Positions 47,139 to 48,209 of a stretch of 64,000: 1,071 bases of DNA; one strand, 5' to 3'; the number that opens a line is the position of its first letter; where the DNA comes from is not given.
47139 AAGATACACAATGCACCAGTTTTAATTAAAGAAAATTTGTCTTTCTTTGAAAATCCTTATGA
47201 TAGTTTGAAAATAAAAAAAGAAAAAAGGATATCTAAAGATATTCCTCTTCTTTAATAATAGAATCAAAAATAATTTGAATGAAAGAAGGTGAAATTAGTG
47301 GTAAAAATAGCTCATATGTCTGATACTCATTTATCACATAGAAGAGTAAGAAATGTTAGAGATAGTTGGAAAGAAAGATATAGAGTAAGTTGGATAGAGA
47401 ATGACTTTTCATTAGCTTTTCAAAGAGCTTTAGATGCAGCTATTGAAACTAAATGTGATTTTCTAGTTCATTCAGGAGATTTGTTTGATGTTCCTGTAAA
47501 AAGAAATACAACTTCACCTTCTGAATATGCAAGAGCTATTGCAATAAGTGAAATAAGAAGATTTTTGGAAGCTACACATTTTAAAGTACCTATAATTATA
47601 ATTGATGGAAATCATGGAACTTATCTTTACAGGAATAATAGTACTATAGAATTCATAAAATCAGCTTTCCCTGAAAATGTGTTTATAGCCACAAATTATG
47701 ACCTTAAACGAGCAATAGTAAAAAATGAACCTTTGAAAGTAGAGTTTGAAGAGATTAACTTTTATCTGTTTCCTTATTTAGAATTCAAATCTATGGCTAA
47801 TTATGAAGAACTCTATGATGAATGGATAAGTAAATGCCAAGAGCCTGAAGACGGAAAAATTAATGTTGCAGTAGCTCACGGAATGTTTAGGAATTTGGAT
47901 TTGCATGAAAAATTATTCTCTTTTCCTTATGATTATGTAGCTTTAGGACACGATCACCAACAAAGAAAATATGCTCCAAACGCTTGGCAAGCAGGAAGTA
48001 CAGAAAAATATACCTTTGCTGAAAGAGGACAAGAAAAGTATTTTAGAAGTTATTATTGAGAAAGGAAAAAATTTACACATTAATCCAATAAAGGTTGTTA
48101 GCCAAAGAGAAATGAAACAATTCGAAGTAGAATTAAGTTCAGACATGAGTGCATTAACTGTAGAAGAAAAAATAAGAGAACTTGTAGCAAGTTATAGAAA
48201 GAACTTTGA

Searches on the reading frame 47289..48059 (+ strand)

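Call 76: search_protein_families(library=pfam, proteins=[window:47289-48059:+], max_evalue=0.001)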
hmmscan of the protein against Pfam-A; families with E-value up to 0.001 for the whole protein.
window:47289-48059:+ (256 aa): 2 families
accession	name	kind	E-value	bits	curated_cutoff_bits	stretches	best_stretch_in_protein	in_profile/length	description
PF00149.33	Metallophos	-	2.7e-11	44.7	21.5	1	6-224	2-190/191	Calcineurin-like phosphoesterase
PF12850.12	Metallophos_2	-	2.9e-05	24.6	27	1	6-225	2-119/154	Calcineurin-like phosphoesterase superfamily domain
